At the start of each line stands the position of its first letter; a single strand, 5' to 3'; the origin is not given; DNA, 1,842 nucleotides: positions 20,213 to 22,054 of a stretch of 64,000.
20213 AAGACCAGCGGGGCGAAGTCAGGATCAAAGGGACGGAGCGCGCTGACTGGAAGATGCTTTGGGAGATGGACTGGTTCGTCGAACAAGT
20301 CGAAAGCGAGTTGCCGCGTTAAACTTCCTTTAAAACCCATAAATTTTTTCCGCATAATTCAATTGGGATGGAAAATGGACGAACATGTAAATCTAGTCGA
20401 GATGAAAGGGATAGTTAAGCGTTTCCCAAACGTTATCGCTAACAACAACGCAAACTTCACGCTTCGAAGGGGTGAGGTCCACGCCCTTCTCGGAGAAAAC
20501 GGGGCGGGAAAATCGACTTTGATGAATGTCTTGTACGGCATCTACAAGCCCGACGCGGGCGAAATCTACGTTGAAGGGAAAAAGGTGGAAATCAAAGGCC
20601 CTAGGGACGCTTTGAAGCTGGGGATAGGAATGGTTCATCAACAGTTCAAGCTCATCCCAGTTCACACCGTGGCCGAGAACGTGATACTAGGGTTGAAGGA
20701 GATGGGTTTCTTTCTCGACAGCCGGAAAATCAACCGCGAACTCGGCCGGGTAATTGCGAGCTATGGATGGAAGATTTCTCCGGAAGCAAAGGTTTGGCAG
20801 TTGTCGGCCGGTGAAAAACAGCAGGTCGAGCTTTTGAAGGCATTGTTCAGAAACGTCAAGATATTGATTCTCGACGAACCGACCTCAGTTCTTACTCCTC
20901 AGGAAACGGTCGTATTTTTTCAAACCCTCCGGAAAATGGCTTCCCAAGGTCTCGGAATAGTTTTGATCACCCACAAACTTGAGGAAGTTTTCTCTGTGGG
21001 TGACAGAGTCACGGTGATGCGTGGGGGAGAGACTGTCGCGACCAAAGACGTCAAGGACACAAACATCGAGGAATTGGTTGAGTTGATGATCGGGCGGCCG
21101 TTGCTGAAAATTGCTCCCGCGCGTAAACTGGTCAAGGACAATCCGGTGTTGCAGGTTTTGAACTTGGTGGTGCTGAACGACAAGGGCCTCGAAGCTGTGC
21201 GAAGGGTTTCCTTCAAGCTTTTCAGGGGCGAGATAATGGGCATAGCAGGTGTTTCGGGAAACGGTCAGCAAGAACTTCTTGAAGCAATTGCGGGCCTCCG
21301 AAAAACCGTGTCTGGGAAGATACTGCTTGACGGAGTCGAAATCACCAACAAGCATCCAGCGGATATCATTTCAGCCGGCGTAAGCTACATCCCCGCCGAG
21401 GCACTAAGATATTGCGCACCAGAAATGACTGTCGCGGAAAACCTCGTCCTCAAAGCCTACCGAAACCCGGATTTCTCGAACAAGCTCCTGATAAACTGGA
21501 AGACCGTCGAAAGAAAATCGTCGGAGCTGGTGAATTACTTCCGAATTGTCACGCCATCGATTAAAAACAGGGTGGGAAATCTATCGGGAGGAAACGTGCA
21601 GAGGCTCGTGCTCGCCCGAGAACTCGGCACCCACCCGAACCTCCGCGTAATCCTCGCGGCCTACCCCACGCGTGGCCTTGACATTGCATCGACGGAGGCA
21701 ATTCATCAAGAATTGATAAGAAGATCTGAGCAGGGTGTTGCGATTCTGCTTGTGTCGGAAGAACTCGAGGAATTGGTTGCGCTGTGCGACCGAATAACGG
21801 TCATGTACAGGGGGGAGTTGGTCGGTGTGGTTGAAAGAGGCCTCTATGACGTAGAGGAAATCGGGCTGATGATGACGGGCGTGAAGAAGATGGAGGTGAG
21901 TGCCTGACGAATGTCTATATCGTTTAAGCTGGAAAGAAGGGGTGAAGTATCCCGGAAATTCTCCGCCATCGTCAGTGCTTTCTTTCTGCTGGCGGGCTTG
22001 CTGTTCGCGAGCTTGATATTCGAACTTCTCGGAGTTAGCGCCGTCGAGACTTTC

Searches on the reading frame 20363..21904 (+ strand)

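Call 76: search_protein_families(library=pfam, proteins=[window:20363-21904:+], max_evalue=0.0001)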
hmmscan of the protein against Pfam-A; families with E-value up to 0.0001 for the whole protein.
window:20363-21904:+ (514 aa): 2 families
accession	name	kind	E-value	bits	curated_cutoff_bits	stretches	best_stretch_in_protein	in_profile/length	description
PF00005.33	ABC_tran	-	3.6e-52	177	25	2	28-175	2-137/137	ABC transporter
PF13304.12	AAA_21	-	3e-07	31.3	27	0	144-205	235-299/304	AAA domain, putative AbiEii toxin, Type IV TA system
